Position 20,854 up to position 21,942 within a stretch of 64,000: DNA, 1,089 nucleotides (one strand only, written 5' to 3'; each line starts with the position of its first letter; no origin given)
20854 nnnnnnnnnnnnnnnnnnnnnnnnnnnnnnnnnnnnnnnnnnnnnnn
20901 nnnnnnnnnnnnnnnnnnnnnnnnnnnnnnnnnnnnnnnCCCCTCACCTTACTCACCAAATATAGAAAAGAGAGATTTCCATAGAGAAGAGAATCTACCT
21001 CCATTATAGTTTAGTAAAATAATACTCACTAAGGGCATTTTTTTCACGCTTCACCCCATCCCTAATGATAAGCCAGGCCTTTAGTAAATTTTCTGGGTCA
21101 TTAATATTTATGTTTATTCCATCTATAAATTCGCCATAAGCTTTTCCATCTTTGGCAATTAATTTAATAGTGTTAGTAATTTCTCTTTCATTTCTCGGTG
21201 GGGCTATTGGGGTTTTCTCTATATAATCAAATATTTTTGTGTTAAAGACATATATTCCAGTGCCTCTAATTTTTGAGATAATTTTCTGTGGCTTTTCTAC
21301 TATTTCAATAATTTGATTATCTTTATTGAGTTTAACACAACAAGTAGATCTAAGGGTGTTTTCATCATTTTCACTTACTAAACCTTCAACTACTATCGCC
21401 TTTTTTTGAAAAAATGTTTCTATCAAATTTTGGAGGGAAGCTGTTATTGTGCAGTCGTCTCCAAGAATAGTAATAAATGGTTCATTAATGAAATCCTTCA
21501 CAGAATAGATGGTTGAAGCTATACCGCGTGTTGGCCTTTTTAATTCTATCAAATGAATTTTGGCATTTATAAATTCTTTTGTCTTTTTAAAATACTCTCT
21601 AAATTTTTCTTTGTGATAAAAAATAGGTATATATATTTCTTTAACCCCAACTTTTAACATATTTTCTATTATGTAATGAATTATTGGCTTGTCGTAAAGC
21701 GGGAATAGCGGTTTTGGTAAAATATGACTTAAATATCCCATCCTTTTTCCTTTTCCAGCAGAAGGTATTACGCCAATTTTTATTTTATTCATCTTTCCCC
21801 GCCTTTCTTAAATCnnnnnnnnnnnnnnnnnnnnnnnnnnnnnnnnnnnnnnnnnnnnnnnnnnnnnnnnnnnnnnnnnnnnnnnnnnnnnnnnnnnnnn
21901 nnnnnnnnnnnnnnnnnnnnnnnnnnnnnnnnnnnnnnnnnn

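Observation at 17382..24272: Segmental duplication and recombination scars inside the glycosylation island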

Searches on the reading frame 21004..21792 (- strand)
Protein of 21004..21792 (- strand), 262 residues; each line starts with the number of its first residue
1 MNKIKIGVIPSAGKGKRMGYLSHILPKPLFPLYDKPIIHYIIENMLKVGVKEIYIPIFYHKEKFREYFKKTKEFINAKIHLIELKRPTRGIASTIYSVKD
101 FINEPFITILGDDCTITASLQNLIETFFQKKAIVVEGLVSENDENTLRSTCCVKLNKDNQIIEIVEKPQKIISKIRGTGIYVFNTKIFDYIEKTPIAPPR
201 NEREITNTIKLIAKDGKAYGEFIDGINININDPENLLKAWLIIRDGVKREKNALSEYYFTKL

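Call 8: search_protein_families(library=pfam, proteins=[window:21004-21792:-], max_evalue=0.01)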
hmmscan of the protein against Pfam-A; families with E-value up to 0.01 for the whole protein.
window:21004-21792:- (262 aa): 2 families
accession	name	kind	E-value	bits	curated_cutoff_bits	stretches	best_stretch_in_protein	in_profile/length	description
PF00483.29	NTP_transferase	-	4.3e-32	112.1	21.2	1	7-224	2-221/245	Nucleotidyl transferase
PF12804.13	NTP_transf_3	-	2.9e-08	34.5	27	1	7-129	1-113/160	MobA-like NTP transferase domain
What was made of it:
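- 21004..21792 (-): NTaseA, an intact sugar-1-phosphate nucleotidyltransferase. A 1-nt deletion near its 3' end removes the native stop and adds 13 aa that read across the GT2 stub. PF00483, E 4e-32 (call 8).
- On Sugar-1-phosphate nucleotidyltransferase (PF00483), for ORF 21004..21792: PF00483 at 112 bits against a cut-off of 21.2, covering 2-221 of 245 model positions (call 8).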

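Call 13: find_encoding_contigs(protein=window:21004-21792:-, flank=10000, max_places=10)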
Protein window:21004-21792:- (262 aa): 2 contigs read that carry it; 1 place shown.
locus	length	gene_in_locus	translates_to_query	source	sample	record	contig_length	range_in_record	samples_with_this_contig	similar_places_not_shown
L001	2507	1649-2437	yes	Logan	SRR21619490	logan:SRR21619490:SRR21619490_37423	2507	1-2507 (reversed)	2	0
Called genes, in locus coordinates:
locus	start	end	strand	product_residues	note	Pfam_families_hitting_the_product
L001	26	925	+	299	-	-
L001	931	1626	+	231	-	PF00398:RrnaAD (weak), PF01209:Ubie_methyltran, PF13489:Methyltransf_23, PF07021:MetW, PF13847:Methyltransf_31, PF08241:Methyltransf_11, PF08242:Methyltransf_12, PF13649:Methyltransf_25, +4 more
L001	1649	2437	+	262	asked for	PF00483:NTP_transferase, PF12804:NTP_transf_3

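Call 35: find_homologous_proteins(query=window:21004-21792:-, max_evalue=1e-15)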
Query window:21004-21792:- (262 aa): 144 proteins with E <= 1e-15 among 580 candidates; the best 120 are listed.
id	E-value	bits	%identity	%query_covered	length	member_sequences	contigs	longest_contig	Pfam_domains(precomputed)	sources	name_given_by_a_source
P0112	3.8e-151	520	95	95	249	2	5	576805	PF00483.30,PF12804.14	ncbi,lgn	ncbi:MAG: nucleotidyltransferase family protein [Candidatus Aenigmatarchaeota archaeon]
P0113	1.3e-100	354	65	94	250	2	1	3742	PF00483.30,PF01128.26,PF12804.14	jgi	jgi:dTDP-glucose pyrophosphorylase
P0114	2.0e-99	350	64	94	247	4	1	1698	PF00483.30,PF12804.14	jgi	jgi:dTDP-glucose pyrophosphorylase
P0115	5.4e-99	349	64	93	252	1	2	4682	PF00483.30,PF01128.26,PF12804.14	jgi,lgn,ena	-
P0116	2.3e-98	347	63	93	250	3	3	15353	PF00483.30,PF01128.26,PF12804.14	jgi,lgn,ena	jgi:dTDP-glucose pyrophosphorylase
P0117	3.6e-97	343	62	95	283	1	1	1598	PF00483.30,PF12804.14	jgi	jgi:dTDP-glucose pyrophosphorylase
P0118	1.3e-96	341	64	92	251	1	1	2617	PF00483.30,PF12804.14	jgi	jgi:dTDP-glucose pyrophosphorylase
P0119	3.8e-95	336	61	93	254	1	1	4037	PF00483.30,PF12804.14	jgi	jgi:dTDP-glucose pyrophosphorylase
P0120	9.3e-94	332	60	94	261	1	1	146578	PF00483.30,PF12804.14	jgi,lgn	jgi:glucose-1-phosphate thymidylyltransferase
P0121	1.2e-92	328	60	94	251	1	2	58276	PF00483.30,PF12804.14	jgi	jgi:dTDP-glucose pyrophosphorylase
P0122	7.3e-90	319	55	95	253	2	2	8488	PF00483.30,PF12804.14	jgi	jgi:dTDP-glucose pyrophosphorylase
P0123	1.7e-89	318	57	93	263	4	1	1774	PF00483.30,PF12804.14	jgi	-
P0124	2.2e-89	318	58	94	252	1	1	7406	PF00483.30,PF12804.14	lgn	-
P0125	2.2e-89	318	59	92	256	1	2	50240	PF00483.30,PF12804.14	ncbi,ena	-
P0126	4.4e-89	317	60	94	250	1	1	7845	PF00483.30,PF12804.14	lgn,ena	-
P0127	5.5e-89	316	56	94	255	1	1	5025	PF00483.30,PF12804.14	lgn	-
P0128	7.7e-89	316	57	95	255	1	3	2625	PF00483.30,PF12804.14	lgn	-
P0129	9.8e-89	315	59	93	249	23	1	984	PF00483.30,PF12804.14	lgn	-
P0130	1.8e-88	315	57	95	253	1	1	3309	PF00483.30,PF12804.14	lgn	-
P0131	1.9e-88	314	57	93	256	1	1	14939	PF00483.30,PF12804.14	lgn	-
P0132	1.5e-87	311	59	92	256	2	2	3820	PF00483.30,PF01128.26,PF12804.14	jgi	jgi:dTDP-glucose pyrophosphorylase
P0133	1.8e-87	311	59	92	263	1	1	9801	PF00483.30,PF12804.14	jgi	-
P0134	4.6e-87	310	58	93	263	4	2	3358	PF00483.30,PF12804.14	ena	-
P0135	1.3e-86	308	56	95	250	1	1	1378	PF00483.30,PF12804.14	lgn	-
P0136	3.9e-86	307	57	95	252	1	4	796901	PF00483.30,PF12804.14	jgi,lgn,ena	jgi:dTDP-glucose pyrophosphorylase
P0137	4.1e-86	307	57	93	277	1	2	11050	PF00483.30,PF12804.14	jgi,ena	-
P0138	8.8e-86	306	57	93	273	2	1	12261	PF00483.30,PF12804.14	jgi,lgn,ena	-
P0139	2.0e-85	305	57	85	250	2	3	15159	PF00483.30,PF12804.14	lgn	-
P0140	2.1e-85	305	57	92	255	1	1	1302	PF00483.30,PF12804.14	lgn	-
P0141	2.2e-85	304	57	91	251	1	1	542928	PF00483.30,PF12804.14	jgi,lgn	jgi:dTDP-glucose pyrophosphorylase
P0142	2.7e-85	304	58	93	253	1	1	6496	PF00483.30,PF01128.26,PF12804.14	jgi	jgi:dTDP-glucose pyrophosphorylase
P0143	5.5e-85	303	55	94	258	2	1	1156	PF00483.30,PF12804.14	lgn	-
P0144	5.6e-85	303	57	93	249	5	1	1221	PF00483.30,PF01128.26,PF12804.14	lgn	-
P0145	7.9e-85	303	57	93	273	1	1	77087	PF00483.30,PF01128.26,PF12804.14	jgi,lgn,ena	-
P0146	9.0e-85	302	55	92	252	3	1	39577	PF00483.30,PF12804.14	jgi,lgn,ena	-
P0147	9.2e-85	302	56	93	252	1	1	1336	PF00483.30,PF01128.26,PF12804.14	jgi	-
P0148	1.0e-84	302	55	93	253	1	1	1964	PF00483.30,PF01128.26,PF12804.14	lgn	-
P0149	6.9e-84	300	58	93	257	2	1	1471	PF00483.30,PF01128.26,PF12804.14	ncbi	-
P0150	8.8e-84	299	56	93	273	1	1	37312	PF00483.30,PF12804.14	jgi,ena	-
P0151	1.1e-83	299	55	93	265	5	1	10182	PF00483.30,PF12804.14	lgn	-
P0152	1.1e-83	299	57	92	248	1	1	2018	PF00483.30,PF12804.14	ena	-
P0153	3.8e-83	297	54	93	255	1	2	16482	PF00483.30,PF01128.26,PF12804.14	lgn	-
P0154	4.2e-83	297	58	92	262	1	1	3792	PF00483.30,PF12804.14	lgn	-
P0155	1.1e-82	296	55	91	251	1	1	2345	PF00483.30,PF12804.14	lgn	-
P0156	1.6e-82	295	53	94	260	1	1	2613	PF00483.30,PF12804.14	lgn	-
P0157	2.4e-82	294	55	91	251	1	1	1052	PF00483.30,PF12804.14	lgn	-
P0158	2.7e-82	294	54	93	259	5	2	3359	PF00483.30,PF12804.14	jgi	jgi:dTDP-glucose pyrophosphorylase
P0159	3.7e-82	294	54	92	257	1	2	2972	PF00483.30,PF12804.14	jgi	jgi:glucose-1-phosphate thymidylyltransferase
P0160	5.2e-82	293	53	93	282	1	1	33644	PF00483.30,PF12804.14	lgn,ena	-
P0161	8.5e-82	293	54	93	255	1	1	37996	PF00483.30,PF01128.26,PF12804.14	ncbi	-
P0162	2.4e-81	291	58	92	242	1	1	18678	PF00483.30,PF01128.26,PF12804.14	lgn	-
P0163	3.7e-81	291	55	93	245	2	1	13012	PF00483.30,PF12804.14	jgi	-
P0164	1.4e-80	289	54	93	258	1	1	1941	PF00483.30,PF01128.26,PF12804.14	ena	-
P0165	1.6e-80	288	54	95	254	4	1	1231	PF00483.30,PF12804.14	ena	-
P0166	2.6e-80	288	54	97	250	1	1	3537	PF00483.30,PF12804.14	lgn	-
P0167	3.8e-80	287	55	93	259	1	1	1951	PF00483.30,PF12804.14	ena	-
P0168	6.3e-80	287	57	95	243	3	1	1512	PF00483.30,PF12804.14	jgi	jgi:dTDP-glucose pyrophosphorylase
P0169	1.3e-79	286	56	92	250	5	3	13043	PF00483.30,PF12804.14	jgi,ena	-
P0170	2.3e-79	285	53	93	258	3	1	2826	PF00483.30,PF12804.14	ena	-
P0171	7.3e-79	283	55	95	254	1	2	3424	PF00483.30,PF12804.14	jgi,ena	-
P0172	1.1e-78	283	55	88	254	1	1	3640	PF00483.30,PF12804.14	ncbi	-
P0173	2.3e-78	281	54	94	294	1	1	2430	PF00483.30,PF12804.14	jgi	jgi:dTDP-glucose pyrophosphorylase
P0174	3.7e-78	281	54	93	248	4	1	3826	PF00483.30,PF12804.14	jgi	-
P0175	4.3e-78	281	54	93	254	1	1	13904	PF00483.30,PF12804.14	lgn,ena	-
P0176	4.5e-78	280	52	93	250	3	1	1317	PF00483.30,PF12804.14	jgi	jgi:dTDP-glucose pyrophosphorylase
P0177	1.1e-77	279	53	92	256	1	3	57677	PF00483.30,PF01128.26,PF12804.14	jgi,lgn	-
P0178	1.9e-77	278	53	92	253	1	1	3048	PF00483.30,PF12804.14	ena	-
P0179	4.2e-77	277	53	93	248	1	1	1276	PF00483.30,PF12804.14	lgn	-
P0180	1.8e-76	275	51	97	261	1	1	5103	PF00483.30,PF12804.14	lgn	-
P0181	2.2e-76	275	53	92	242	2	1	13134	PF00483.30,PF12804.14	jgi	-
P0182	3.3e-76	274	56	91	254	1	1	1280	PF00483.30,PF12804.14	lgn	-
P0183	4.8e-76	274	49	100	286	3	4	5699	PF00483.30,PF12804.14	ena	-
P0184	5.4e-76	274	52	98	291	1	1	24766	PF00483.30,PF12804.14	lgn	-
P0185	9.6e-76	273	51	94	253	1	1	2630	PF00483.30,PF12804.14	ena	-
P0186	2.7e-75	271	52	91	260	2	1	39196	PF00483.30,PF01128.26,PF12804.14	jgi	-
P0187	1.6e-74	269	52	97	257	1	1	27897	PF00483.30,PF12804.14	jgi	jgi:dTDP-glucose pyrophosphorylase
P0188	2.0e-74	269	51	94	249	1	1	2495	PF00483.30,PF12804.14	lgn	-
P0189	3.7e-74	268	53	92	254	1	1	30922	PF00483.30,PF12804.14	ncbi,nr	ncbi:MAG: nucleotidyltransferase family protein [Candidatus Omnitrophica bacterium]|nr:nucleotidyltr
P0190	4.7e-74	267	50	92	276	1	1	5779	PF00483.30,PF12804.14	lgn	-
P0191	6.5e-74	267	47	94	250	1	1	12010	PF00483.30,PF12804.14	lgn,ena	-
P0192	3.9e-73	264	52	94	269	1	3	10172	PF00483.30,PF12804.14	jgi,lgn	jgi:NDP-sugar pyrophosphorylase family protein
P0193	5.4e-73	264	53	93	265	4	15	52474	PF00483.30,PF12804.14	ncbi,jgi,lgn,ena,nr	ncbi:hypothetical protein A3A75_03535 [Candidatus Woesebacteria bacterium RIFCSPLOWO2_01_FULL_39_10]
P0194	5.4e-73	264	51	92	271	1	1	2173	PF00483.30,PF12804.14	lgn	-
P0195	7.2e-73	263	51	96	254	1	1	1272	PF00483.30,PF12804.14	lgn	-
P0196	1.2e-72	263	52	95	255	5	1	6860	PF00483.30,PF12804.14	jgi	jgi:dTDP-glucose pyrophosphorylase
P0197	1.4e-72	263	52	95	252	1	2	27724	PF00483.30,PF12804.14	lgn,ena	-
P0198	1.5e-72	262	51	93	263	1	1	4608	PF00483.30,PF12804.14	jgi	jgi:dTDP-glucose pyrophosphorylase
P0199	6.3e-72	260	51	92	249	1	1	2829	PF00483.30,PF12804.14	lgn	-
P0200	7.2e-72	260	52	91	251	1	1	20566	PF00483.30,PF12804.14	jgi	jgi:dTDP-glucose pyrophosphorylase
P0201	7.5e-72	260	51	91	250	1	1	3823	PF00483.30,PF01128.26,PF12804.14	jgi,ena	-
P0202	8.3e-72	260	51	91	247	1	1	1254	PF00483.30,PF12804.14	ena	-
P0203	1.2e-71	259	51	93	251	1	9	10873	PF00483.30,PF01128.26,PF12804.14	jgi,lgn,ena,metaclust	metaclust:\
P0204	2.2e-71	259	54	88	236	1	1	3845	PF00483.30,PF12804.14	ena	-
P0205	2.5e-71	258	49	97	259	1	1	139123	PF00483.30,PF12804.14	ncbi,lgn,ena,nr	ncbi:MAG: UTP--glucose-1-phosphate uridylyltransferase [Microgenomates group bacterium Gr01-1014_16]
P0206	5.4e-71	257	48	96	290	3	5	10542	PF00483.30,PF12804.14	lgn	-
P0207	6.1e-71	257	50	93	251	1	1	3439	PF00483.30,PF12804.14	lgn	-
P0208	7.2e-71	257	47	96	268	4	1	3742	PF00483.30,PF12804.14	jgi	jgi:dTDP-glucose pyrophosphorylase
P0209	7.2e-71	257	49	97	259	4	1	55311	PF00483.30,PF12804.14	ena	-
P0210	8.9e-71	257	50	91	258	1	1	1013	PF00483.30,PF12804.14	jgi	jgi:dTDP-glucose pyrophosphorylase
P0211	1.0e-70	256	50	93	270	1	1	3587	PF00483.30,PF12804.14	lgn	-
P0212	1.1e-70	256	48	97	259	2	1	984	PF00483.30,PF12804.14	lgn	-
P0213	3.8e-70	254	50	97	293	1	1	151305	PF00483.30,PF12804.14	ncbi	-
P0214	9.6e-70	253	50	92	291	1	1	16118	PF00483.30,PF12804.14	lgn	-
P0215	1.1e-69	253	48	97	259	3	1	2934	PF00483.30,PF12804.14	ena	-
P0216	1.2e-69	253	48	92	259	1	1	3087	PF00483.30,PF12804.14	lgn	-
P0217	1.9e-69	252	52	83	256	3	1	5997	PF00483.30,PF12804.14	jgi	-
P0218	2.3e-69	252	47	93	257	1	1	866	PF00483.30,PF12804.14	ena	-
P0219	3.3e-69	251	47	97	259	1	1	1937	PF00483.30,PF12804.14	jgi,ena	-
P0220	3.6e-69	251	50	92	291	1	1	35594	PF00483.30,PF12804.14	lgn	-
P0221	6.6e-69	250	48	90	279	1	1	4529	PF00483.30,PF12804.14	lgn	-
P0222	3.8e-68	248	46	97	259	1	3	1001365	PF00483.30,PF12804.14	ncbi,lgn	-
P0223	8.9e-68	247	49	84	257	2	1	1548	PF00483.30,PF12804.14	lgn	-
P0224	8.9e-68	247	50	93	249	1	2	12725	PF00483.30,PF12804.14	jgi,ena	-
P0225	1.8e-67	246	47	95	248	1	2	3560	PF00483.30,PF12804.14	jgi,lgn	jgi:dTDP-glucose pyrophosphorylase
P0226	2.3e-67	245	50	93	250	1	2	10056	PF00483.30,PF12804.14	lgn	-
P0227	3.4e-67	245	49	91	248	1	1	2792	PF00483.30,PF12804.14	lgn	-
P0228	5.4e-67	244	48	92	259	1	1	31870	PF00483.30,PF12804.14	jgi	jgi:UDP-N-acetylglucosamine diphosphorylase / glucose-1-phosphate thymidylyltransferase / UDP-N-acet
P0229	5.5e-67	244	53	85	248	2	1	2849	PF00483.30,PF12804.14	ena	-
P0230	8.4e-67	244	46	94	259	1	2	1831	PF00483.30,PF12804.14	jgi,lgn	jgi:dTDP-glucose pyrophosphorylase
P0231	1.1e-66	243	46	95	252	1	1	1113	PF00483.30,PF12804.14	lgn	-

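Call 36: find_encoding_contigs(protein=P0112, flank=10000, max_places=10)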
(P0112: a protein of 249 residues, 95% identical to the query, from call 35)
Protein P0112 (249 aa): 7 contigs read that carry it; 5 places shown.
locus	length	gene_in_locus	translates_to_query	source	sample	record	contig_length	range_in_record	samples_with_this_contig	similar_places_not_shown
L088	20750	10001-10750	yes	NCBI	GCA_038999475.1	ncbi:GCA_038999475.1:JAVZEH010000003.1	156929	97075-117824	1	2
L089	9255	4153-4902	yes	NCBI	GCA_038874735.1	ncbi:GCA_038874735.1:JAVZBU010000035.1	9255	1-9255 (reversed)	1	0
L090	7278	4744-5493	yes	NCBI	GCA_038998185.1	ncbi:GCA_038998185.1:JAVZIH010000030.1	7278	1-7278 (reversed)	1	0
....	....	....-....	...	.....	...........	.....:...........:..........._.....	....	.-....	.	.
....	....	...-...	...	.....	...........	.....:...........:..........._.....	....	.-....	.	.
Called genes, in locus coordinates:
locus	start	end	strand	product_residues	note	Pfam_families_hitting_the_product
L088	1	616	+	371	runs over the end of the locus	PF13439:Glyco_transf_4, PF20706:GT4-conflict, PF00534:Glycos_transf_1, PF13692:Glyco_trans_1_4, PF13524:Glyco_trans_1_2 (weak)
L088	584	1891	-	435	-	PF13173:AAA_14, PF13635:DUF4143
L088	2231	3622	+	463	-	PF01637:ATPase_2, PF13173:AAA_14, PF13401:AAA_22 (faint), PF03008:DUF234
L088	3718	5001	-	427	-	PF13173:AAA_14, PF13635:DUF4143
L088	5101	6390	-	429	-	PF13173:AAA_14, PF13635:DUF4143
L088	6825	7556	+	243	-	PF05148:Methyltransf_8 (weak), PF01209:Ubie_methyltran, PF13489:Methyltransf_23, PF06325:PrmA (weak), PF13847:Methyltransf_31, PF08241:Methyltransf_11, PF08242:Methyltransf_12, PF13649:Methyltransf_25, +4 more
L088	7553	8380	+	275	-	PF13641:Glyco_tranf_2_3, PF00535:Glycos_transf_2, PF10111:Glyco_tranf_2_2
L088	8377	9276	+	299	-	-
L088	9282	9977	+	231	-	PF00398:RrnaAD (weak), PF01209:Ubie_methyltran, PF13489:Methyltransf_23, PF07021:MetW, PF13847:Methyltransf_31, PF08241:Methyltransf_11, PF08242:Methyltransf_12, PF13649:Methyltransf_25, +3 more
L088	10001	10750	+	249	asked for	PF00483:NTP_transferase, PF12804:NTP_transf_3 (weak)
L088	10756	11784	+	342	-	PF00535:Glycos_transf_2, PF13641:Glyco_tranf_2_3, PF10111:Glyco_tranf_2_2, PF13506:Glyco_transf_21, PF13632:Glyco_trans_2_3 (weak)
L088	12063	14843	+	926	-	-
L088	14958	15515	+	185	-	PF01909:NTP_transf_2, PF18765:Polbeta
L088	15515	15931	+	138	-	PF05168:HEPN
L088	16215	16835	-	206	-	-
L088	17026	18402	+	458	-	-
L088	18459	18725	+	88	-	-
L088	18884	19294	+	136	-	-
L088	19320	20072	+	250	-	PF00483:NTP_transferase, PF12804:NTP_transf_3 (weak)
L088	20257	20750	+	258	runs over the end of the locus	PF00702:Hydrolase (weak), PF08282:Hydrolase_3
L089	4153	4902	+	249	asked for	PF00483:NTP_transferase, PF12804:NTP_transf_3 (weak)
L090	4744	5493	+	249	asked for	PF00483:NTP_transferase, PF12804:NTP_transf_3 (weak)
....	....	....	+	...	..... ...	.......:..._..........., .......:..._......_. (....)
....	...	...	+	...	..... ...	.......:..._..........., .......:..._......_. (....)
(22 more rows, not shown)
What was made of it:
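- On In-place segmental (tandem) duplication: Module A is contiguous with the unknown299 and MT231 genes of the type II cluster (call 36).
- Five contigs carry the intact order GT2(275)-J-unknown299-MT231-NTase249-GT2A(342)-large ORF (call 36).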

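Call 46: search_protein_families(library=pfam, proteins=[L088:12063-14843:+], max_evalue=0.1)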
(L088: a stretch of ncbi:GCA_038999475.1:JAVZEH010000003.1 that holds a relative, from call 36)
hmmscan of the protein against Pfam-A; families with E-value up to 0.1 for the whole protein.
L088:12063-14843:+ (926 aa): 3 families
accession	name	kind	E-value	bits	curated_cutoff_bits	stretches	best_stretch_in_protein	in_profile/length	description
PF03422.21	CBM_6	-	0.00091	20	28.9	1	544-629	18-110/125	Carbohydrate binding module (family 6)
PF20176.3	DUF6541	-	0.0014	17.4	29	1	7-131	196-323/646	Family of unknown function (DUF6541)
PF20620.4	DUF6805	-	0.039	14.7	27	1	545-624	32-113/133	Family of unknown function (DUF6805)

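Call 57: search_protein_families(library=ncbifam, proteins=[window:21004-21792:-], max_evalue=0.01)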
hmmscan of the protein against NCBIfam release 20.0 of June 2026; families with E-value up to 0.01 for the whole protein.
window:21004-21792:- (262 aa): 36 families (the best 25 are shown)
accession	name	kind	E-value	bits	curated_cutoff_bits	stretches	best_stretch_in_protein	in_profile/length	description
TIGR03992.1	Arch_glmU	subfamily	2.4e-37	128.7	292.1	1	8-242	4-226/393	bifunctional sugar-1-phosphate nucleotidylyltransferase/acetyltransferase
TIGR01208.1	rmlA_long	equivalog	7.3e-35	120.5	320.25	1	7-250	2-241/353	glucose-1-phosphate thymidylyltransferase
NF041313.1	UDPGP_AglF_Halo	equivalog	3.3e-30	105.3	400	1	7-236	3-227/234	UTP--glucose-1-phosphate uridylyltransferase AglF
NF041173.1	Sug_nt_acttase_Thmprot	equivalog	4.3e-27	95.1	600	1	8-240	4-224/405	bifunctional sugar-1-phosphate nucleotidylyltransferase/acetyltransferase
TIGR01099.1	galU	equivalog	1.3e-24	87.2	326.8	2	5-74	2-71/261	UTP--glucose-1-phosphate uridylyltransferase GalU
TIGR01207.1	rmlA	equivalog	2.6e-17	62.9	360.65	1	7-217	2-208/286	glucose-1-phosphate thymidylyltransferase RfbA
NF041135.1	IPPtranDIPPsyn_Thcocales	equivalog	7.7e-16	58.1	580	1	7-252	3-227/419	bifunctional L-myo-inositol-1-phosphate cytidylyltransferase/CDP-L-myo-inositol myo-inositolphosphotransferase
NF052502.1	man1P_GTase_Rv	exception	2.2e-15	56.4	440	1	8-205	4-194/352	mannose-1-phosphate guanylyltransferase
NF045495.1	AdoCbiPCobY_Meth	equivalog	2.3e-13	50.1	250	1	9-156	5-150/195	adenosylcobinamide-phosphate guanylyltransferase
NF009928.0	PRK13389.1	equivalog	2.4e-13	49.9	548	1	2-73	6-77/302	UTP--glucose-1-phosphate uridylyltransferase GalU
NF007516.0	PRK10122.1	equivalog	1.9e-12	46.9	534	1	3-74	3-73/297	UTP--glucose-1-phosphate uridylyltransferase GalF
NF012024.0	PRK15480.1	equivalog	3.2e-12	46.2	588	1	3-217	2-212/292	glucose-1-phosphate thymidylyltransferase RfbA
TIGR01173.1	glmU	equivalog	4.1e-12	45.7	366.85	1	8-219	4-209/452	bifunctional UDP-N-acetylglucosamine diphosphorylase/glucosamine-1-phosphate N-acetyltransferase GlmU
NF045761.1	NAMPUrTaseMurU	equivalog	2.2e-11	44.1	250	1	9-231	5-215/226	N-acetylmuramate alpha-1-phosphate uridylyltransferase MurU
TIGR01105.1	galF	equivalog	2.3e-11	43.4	659.2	1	7-73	6-72/297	GalU regulator GalF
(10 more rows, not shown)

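Call 71: list_cluster_members(proteins=[window:21004-21792:-, window:22516-23415:-, window:18408-18845:-, window:24436-25521:-])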
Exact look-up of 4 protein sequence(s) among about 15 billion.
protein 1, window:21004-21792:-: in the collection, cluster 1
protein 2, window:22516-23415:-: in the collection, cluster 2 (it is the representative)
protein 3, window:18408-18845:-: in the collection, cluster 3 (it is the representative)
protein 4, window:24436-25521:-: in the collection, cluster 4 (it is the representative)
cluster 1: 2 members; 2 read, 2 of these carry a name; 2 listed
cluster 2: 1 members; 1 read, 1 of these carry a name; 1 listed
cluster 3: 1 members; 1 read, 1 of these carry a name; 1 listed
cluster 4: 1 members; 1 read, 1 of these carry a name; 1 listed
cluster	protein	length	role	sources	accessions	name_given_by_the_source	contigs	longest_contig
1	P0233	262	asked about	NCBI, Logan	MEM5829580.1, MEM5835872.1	MAG: nucleotidyltransferase family protein [Candidatus Aenigmatarchaeota archaeon]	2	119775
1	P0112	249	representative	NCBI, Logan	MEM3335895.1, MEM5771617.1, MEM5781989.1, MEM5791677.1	MAG: nucleotidyltransferase family protein [Candidatus Aenigmatarchaeota archaeon]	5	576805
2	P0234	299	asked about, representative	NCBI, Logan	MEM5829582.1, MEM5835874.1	MAG: hypothetical protein QW040_02690 [Candidatus Aenigmatarchaeota archaeon]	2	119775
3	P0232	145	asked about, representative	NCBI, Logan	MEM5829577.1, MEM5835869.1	MAG: hypothetical protein QW040_02665 [Candidatus Aenigmatarchaeota archaeon]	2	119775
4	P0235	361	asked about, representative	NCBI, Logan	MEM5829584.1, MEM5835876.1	MAG: glycosyltransferase family 4 protein [Candidatus Aenigmatarchaeota archaeon]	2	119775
